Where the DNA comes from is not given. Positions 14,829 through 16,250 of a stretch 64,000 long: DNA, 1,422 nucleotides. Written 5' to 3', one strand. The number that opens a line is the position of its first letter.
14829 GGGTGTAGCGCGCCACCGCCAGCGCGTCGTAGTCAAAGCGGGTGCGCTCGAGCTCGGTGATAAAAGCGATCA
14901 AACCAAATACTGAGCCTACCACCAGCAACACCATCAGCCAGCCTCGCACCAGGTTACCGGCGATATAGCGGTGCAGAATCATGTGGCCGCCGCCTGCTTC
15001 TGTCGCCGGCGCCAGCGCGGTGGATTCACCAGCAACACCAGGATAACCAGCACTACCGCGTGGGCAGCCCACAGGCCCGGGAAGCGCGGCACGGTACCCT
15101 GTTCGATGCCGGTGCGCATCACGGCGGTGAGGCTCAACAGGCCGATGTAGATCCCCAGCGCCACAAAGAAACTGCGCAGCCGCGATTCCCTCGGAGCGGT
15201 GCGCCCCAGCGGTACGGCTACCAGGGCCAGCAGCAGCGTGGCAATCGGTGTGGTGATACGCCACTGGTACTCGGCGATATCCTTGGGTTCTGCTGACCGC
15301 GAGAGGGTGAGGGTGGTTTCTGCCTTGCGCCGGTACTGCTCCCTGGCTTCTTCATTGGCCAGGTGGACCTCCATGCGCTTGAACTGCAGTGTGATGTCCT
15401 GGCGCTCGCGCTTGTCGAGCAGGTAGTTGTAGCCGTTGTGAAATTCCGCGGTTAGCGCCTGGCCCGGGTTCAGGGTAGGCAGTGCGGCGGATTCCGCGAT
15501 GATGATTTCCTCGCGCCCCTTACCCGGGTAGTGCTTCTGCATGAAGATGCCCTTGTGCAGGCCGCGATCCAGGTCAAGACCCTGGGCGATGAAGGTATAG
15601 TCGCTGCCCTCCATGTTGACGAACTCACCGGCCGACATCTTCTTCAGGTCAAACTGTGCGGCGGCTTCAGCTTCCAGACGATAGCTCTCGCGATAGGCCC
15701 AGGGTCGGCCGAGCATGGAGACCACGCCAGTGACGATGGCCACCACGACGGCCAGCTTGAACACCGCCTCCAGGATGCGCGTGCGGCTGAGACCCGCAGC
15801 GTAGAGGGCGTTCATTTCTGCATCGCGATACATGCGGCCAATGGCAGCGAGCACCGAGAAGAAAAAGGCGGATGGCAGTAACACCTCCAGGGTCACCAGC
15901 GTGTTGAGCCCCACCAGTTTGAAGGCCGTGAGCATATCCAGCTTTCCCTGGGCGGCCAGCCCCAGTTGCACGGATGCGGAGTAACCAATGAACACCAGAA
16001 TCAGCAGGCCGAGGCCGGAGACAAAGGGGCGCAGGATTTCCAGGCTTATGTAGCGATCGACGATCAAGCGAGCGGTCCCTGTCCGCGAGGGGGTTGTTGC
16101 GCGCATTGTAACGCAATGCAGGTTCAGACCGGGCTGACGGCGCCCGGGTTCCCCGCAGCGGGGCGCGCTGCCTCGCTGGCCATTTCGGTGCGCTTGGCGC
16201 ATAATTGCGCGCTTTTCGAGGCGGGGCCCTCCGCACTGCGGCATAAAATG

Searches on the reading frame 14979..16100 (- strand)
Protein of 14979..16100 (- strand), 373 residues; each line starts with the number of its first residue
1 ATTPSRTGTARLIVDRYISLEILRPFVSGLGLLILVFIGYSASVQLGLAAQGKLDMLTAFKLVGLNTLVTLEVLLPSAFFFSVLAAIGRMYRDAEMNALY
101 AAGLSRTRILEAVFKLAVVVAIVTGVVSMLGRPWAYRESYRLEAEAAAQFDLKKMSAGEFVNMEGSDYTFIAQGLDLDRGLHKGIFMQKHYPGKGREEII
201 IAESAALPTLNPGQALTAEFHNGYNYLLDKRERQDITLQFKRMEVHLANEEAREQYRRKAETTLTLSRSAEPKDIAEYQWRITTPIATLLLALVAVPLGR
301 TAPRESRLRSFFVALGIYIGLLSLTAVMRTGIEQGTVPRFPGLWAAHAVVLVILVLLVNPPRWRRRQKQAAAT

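Call 49: search_protein_families(library=ncbifam, proteins=[window:14979-16100:-], max_evalue=0.001)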
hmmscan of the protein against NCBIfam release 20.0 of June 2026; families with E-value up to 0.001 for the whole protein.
window:14979-16100:- (373 aa): 2 families
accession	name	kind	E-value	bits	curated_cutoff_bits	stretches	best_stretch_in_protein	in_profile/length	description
TIGR04407.1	LptF_YjgP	equivalog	1.9e-81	273.5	230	1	13-358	1-345/347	LPS export ABC transporter permease LptF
TIGR04408.1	LptG_lptG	equivalog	3.4e-20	72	240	1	13-171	1-158/351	LPS export ABC transporter permease LptG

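Call 96: search_solved_structures(query=window:14979-16100:-, max_evalue=0.001, show_alignments=1)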
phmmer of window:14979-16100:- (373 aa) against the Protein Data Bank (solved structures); distinct sequences matched with E-value up to 0.001: 17.
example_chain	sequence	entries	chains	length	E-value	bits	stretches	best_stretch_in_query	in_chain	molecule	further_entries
9doh_F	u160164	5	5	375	8.2e-39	137.1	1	11-358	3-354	Lipopolysaccharide export system permease protein LptF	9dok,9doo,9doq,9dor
5x5y_F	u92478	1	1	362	2.3e-38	135.7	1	12-358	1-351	Uncharacterized protein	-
8frl_F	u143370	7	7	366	1.1e-31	113.8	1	13-352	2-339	Lipopolysaccharide export system permease protein LptF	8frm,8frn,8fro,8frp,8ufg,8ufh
6s8h_F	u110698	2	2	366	1.2e-29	107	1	13-357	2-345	Lipopolysaccharide export system permease protein LptF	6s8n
6mhu_F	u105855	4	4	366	3e-29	105.7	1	13-357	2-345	Lipopolysaccharide export system permease protein LptF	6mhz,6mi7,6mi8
6s8g_F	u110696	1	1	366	6.6e-29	104.6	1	13-357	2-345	LPS export ABC transporter permease LptF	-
6mjp_F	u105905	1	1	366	2.2e-27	99.5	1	13-359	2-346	FIG000988: Predicted permease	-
5l75_F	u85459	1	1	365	2.5e-27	99.4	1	13-357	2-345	FIG000988: Predicted permease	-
7efo_F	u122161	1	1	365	3.8e-27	98.8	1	13-357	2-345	Lipopolysaccharide export system permease protein LptF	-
6mit_F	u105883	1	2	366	9.6e-27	97.5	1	13-354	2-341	LPS export ABC transporter permease LptF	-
6mjp_G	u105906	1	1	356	3.2e-06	30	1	22-173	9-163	LPS export ABC transporter permease LptG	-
5l75_G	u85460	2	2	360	9.4e-05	25.2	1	13-135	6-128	FIG000906: Predicted Permease | LPS export ABC transporter permease LptG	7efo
6mhu_G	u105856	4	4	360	0.00012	24.9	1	13-152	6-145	Lipopolysaccharide export system permease protein LptG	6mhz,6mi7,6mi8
6mit_G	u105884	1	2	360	0.00012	24.8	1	13-147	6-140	Lipopolysaccharide export system permease protein LptG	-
6s8g_G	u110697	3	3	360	0.00017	24.3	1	13-153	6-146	Inner membrane protein yjgQ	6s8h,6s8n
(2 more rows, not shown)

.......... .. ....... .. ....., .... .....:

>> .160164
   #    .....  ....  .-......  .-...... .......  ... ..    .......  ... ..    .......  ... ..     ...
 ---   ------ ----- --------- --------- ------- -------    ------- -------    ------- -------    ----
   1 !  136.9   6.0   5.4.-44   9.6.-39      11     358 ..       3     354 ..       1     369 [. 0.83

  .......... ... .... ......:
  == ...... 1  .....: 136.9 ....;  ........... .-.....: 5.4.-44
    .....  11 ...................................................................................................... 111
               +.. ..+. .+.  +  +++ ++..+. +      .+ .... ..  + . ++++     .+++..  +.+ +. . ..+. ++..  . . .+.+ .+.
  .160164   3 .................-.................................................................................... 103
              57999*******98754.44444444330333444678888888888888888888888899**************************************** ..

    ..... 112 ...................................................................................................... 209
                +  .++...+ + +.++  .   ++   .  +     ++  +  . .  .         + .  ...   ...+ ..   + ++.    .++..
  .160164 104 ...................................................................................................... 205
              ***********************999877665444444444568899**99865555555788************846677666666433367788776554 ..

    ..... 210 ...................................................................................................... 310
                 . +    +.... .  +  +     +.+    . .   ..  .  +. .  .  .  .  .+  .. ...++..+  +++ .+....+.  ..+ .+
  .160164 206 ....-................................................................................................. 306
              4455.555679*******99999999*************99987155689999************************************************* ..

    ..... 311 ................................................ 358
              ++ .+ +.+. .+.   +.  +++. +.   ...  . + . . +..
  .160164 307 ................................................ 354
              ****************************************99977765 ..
